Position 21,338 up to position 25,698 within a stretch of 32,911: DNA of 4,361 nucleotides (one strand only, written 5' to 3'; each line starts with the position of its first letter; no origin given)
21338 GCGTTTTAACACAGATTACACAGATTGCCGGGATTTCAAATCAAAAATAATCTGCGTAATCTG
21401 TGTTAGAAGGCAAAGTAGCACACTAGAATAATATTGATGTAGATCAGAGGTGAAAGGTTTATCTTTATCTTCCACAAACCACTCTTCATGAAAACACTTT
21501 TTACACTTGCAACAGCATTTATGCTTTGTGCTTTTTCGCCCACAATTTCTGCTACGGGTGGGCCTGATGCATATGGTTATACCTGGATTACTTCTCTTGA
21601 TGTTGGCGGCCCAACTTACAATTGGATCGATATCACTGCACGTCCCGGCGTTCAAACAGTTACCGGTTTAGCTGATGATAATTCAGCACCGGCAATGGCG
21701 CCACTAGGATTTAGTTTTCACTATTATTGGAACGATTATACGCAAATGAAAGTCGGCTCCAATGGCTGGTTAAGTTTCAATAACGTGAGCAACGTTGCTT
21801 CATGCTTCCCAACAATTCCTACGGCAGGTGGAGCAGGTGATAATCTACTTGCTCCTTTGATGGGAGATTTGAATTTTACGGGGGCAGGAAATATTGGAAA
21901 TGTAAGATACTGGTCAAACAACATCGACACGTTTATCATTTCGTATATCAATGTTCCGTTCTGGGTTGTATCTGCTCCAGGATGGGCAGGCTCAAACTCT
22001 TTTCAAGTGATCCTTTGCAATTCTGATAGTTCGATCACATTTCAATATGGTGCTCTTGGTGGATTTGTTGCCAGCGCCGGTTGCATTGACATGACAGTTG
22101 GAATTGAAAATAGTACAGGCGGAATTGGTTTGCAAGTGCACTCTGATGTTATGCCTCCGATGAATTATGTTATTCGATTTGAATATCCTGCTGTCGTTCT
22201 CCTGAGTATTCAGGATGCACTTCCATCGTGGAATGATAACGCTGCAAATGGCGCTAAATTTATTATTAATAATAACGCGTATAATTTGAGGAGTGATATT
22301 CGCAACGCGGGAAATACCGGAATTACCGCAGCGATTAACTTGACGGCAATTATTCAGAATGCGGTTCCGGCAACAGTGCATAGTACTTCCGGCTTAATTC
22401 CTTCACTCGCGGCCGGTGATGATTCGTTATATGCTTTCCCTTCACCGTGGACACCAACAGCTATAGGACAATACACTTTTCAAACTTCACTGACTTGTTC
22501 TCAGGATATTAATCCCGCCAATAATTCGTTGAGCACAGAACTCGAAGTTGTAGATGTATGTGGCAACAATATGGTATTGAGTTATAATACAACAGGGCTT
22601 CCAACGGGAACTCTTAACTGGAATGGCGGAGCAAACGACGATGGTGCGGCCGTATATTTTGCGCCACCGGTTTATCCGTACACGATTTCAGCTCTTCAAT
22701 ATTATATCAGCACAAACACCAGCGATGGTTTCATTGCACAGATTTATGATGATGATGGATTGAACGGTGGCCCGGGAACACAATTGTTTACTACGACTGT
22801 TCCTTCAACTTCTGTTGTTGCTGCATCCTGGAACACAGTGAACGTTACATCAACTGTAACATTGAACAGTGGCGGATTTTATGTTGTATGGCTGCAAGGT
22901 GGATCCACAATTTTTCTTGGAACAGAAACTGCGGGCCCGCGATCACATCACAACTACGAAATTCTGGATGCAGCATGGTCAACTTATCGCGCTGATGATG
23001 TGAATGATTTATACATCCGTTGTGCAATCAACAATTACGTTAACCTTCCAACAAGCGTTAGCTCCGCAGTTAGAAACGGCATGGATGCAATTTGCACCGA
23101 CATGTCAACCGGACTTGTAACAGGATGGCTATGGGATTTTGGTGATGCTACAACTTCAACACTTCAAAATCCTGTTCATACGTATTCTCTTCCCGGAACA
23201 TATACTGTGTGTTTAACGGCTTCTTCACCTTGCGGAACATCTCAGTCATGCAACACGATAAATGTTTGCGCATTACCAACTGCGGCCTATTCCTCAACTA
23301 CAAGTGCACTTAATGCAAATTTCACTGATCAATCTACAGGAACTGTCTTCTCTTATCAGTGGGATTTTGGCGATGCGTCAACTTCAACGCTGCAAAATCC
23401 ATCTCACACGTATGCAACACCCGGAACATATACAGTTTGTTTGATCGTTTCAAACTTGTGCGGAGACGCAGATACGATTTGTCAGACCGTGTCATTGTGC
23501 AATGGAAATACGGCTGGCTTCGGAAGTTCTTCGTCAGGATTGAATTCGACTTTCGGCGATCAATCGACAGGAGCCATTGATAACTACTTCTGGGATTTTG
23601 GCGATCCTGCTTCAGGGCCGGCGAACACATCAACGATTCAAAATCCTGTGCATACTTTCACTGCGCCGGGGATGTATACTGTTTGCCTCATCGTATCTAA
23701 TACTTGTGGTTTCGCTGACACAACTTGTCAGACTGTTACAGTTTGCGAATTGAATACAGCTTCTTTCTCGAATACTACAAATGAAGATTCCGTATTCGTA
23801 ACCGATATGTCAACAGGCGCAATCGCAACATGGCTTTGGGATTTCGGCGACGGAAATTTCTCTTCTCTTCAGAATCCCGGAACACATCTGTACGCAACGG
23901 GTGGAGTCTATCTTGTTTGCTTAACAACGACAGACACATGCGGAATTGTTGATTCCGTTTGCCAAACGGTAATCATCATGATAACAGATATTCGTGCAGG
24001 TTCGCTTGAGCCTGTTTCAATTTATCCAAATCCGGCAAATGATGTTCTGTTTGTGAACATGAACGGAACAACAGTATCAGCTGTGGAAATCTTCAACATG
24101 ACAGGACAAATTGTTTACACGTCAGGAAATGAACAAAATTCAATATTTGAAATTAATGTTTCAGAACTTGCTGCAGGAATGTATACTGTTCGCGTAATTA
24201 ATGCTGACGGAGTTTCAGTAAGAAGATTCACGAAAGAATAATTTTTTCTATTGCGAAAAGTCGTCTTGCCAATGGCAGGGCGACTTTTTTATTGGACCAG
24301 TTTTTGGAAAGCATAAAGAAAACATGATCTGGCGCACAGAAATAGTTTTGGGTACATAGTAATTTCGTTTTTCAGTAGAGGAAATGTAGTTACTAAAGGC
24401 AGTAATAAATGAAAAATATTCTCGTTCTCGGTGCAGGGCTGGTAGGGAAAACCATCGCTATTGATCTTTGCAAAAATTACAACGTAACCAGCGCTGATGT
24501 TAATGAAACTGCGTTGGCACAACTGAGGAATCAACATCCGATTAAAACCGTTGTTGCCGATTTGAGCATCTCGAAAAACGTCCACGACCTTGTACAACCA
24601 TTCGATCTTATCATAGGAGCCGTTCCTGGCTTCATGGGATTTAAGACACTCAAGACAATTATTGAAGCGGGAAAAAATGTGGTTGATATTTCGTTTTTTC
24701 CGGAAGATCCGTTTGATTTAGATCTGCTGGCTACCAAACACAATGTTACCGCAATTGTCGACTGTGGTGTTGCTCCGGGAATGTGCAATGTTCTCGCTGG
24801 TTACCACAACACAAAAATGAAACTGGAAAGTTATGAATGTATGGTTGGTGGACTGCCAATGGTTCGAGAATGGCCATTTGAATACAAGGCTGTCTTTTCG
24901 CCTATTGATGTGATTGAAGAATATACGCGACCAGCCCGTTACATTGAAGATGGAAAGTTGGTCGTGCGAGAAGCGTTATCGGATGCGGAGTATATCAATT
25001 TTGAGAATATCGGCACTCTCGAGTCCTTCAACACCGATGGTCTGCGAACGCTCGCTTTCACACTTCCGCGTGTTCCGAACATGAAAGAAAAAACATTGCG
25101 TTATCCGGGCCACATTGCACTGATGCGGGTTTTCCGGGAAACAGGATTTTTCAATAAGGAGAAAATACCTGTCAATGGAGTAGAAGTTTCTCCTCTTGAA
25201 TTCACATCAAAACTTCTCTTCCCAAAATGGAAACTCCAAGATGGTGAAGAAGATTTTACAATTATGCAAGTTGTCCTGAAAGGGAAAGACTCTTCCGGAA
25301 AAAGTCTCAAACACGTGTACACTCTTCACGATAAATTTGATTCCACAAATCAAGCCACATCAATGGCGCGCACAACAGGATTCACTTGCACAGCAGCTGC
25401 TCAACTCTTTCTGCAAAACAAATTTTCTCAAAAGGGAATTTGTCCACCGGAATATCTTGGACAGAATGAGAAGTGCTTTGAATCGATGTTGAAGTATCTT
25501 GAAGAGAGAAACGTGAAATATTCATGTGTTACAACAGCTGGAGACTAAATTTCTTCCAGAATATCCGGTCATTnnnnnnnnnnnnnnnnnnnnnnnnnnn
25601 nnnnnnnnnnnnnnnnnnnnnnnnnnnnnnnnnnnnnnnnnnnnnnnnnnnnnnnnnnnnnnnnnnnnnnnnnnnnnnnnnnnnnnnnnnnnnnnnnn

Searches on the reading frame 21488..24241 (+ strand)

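Call 83: search_protein_families(library=pfam, proteins=[window:21488-24241:+])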
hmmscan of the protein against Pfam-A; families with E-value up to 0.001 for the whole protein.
window:21488-24241:+ (917 aa): 4 families
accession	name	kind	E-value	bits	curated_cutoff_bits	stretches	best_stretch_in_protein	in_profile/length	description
PF18911.6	PKD_4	-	2.8e-63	210.4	27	4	602-667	16-80/85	PKD domain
PF00801.26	PKD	-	7.5e-32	109.6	23.5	4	608-665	15-76/80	PKD domain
PF18962.6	Por_Secre_tail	-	6.9e-15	55.5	27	1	845-912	1-71/75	Secretion system C-terminal sorting domain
PF11589.14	DUF3244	-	0.00022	21.6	25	1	850-915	27-95/96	Domain of unknown function (DUF3244)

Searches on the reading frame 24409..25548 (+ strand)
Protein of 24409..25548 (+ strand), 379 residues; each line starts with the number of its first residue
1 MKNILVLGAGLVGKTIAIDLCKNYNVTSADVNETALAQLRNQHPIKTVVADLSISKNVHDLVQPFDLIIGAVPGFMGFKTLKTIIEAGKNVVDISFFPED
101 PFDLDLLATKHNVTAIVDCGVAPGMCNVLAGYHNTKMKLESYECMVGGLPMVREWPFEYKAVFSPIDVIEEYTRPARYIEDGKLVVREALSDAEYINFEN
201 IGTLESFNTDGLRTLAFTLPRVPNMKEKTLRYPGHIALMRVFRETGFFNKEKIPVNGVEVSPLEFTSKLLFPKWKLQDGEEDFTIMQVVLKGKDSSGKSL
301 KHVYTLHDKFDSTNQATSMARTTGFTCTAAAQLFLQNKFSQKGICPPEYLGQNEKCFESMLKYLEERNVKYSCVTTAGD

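Call 83: search_protein_families(library=pfam, proteins=[window:24409-25548:+])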
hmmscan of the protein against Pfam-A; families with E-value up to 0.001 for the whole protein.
window:24409-25548:+ (379 aa): 3 families
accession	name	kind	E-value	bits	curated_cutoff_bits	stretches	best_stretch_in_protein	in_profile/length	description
PF16653.10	Sacchrp_dh_C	-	8.3e-51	174.1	31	1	120-367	1-263/265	Saccharopine dehydrogenase C-terminal domain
PF03435.24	Sacchrp_dh_NADP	-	4.1e-10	40.5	25.1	1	4-116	1-129/129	Saccharopine dehydrogenase NADP binding domain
PF01262.27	AlaDh_PNT_C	-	7.4e-06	26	23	1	3-72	30-100/214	Alanine dehydrogenase/PNT, C-terminal domain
